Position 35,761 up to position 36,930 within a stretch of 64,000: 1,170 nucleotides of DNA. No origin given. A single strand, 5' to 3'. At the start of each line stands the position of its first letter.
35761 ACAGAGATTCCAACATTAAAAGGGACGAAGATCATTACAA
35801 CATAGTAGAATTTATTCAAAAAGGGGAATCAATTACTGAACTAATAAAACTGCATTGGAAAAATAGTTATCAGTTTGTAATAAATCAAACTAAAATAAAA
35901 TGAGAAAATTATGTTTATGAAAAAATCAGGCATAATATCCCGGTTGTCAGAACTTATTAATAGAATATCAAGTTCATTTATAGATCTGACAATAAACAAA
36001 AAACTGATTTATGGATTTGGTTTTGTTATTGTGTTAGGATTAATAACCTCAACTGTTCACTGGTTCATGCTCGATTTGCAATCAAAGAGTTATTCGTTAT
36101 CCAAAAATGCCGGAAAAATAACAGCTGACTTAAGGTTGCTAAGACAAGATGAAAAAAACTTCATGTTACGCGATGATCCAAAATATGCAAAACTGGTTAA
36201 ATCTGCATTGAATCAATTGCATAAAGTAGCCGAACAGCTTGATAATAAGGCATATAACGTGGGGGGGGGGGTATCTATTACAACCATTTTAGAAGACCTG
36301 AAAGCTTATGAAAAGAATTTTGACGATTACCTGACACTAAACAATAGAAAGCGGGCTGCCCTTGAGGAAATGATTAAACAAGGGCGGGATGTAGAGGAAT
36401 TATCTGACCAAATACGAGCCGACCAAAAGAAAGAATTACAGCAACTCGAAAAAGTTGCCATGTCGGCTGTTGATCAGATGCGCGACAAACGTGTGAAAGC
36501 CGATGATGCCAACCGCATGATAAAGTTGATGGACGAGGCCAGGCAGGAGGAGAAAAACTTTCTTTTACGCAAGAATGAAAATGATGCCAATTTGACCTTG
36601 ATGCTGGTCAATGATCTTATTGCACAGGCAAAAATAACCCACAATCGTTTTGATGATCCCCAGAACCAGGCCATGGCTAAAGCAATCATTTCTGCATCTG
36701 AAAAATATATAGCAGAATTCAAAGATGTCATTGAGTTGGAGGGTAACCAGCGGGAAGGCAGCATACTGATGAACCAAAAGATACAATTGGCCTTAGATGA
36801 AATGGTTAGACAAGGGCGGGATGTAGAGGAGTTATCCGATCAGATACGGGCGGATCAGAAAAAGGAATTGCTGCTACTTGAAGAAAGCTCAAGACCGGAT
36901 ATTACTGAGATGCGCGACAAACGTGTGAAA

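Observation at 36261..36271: In-frame G11 homopolymer early in the sensor kinase gene: candidate phase-variation switch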

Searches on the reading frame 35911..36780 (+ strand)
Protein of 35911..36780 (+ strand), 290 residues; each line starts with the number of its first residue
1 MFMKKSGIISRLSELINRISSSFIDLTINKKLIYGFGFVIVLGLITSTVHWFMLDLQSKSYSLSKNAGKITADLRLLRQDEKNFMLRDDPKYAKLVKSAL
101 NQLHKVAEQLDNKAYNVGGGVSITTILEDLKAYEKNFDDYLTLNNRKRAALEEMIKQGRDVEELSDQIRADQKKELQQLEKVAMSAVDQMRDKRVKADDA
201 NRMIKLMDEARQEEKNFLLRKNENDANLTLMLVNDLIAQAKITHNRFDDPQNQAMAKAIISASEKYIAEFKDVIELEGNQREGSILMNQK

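Call 61: predict_structure(alignment_id=A2)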
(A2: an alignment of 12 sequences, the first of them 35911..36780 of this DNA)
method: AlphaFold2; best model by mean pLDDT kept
length: 290 residues; sequences in the alignment: 12
mean_pLDDT: 82.4   pTM: 0.42
mean pLDDT of the five models: 82.4, 81.1, 80.7, 76.3, 70.0
residues with pLDDT >= 90: 111; 70-90: 130; 50-70: 35; < 50: 14
segments of 3 or more residues with pLDDT < 50: 1-5, 282-290
pLDDT, mean of each block of 10 residues (from residue 1): 50 63 66 81 85 78 78 88 90 91 84 61 78 91 90 92 92 91 84 87 94 92 91 95 89 91 94 78 46
secondary structure, 60 per line:
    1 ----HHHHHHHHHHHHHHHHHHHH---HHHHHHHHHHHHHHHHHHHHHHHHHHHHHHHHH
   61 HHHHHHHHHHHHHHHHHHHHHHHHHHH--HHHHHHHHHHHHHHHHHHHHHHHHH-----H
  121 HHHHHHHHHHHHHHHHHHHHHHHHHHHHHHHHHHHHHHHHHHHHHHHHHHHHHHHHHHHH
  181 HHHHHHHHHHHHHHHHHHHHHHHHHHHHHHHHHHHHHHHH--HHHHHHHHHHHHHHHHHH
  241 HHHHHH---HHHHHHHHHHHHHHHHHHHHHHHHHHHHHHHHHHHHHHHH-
elements in order: H5-24 H28-87 H90-114 H120-220 H223-246 H250-289

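Call 68: fold_search(model_id=the predicted structure, library=pdb)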
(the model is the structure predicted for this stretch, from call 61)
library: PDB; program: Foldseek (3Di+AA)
matches with E <= 10: 276; with E <= 0.001: 0
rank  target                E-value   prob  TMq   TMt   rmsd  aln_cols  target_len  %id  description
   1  2yfb_B                9.6e-03  1.00  0.32  0.38  43.1       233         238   15  X-ray structure of McpS ligand binding domain in complex with succinate (released 2012-04-18)
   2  2yfa_A                1.8e-02  1.00  0.31  0.38  43.2       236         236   16  X-ray structure of McpS ligand binding domain in complex with malate (released 2012-04-18)
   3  2yfb_A                2.6e-02  0.99  0.29  0.35  42.8       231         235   15  X-ray structure of McpS ligand binding domain in complex with succinate (released 2012-04-18)
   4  2yfa_B                6.4e-02  0.97  0.28  0.34  42.7       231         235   15  X-ray structure of McpS ligand binding domain in complex with malate (released 2012-04-18)
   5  8e0n_D                7.5e-01  0.38  0.22  0.34  47.4       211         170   15  Homotrimeric variant of tcTRP9, BGL18 (released 2023-04-12)
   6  1cun_A                8.0e-01  0.25  0.23  0.30  34.1       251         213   14  CRYSTAL STRUCTURE OF REPEATS 16 AND 17 OF CHICKEN BRAIN ALPHA SPECTRIN (released 1999-10-06)
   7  4zey                  9.4e-01  0.91  0.22  0.65   2.9        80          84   10  Crystal structure of a nuclear receptor binding factor 2 MIT domain (NRBF2) from Homo sapiens at 1.50 A resolution (released 2015-05-06)
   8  2w2u_B                9.4e-01  0.82  0.18  0.60   5.2        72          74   18  STRUCTURAL INSIGHT INTO THE INTERACTION BETWEEN ARCHAEAL ESCRT-III AND AAA-ATPASE (released 2009-07-14)
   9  7xad_C                9.4e-01  0.80  0.20  0.51   4.6        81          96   20  Crystal strucutre of PD-L1 and DBL2_02 designed protein binder (released 2023-04-12)
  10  8uc6_B                9.4e-01  0.57  0.22  0.42  33.1       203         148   12  Calpain-7:IST1 Complex (released 2023-10-25)
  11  8e0n_E                1.1e+00  0.30  0.21  0.33  47.4       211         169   15  Homotrimeric variant of tcTRP9, BGL18 (released 2023-04-12)
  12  6e9v_A                1.2e+00  0.99  0.25  0.34   1.6        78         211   18  DHF79 filament (released 2018-11-21)
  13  8uc6_C                1.4e+00  0.41  0.22  0.42  33.5       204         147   13  Calpain-7:IST1 Complex (released 2023-10-25)
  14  8e0n_A                1.4e+00  0.25  0.22  0.34  47.4       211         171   15  Homotrimeric variant of tcTRP9, BGL18 (released 2023-04-12)
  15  2ib0_A                1.6e+00  0.92  0.18  0.36   1.2        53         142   13  Crystal structure of a conserved hypothetical protein, rv2844, from Mycobacterium tuberculosis (released 2006-09-26)
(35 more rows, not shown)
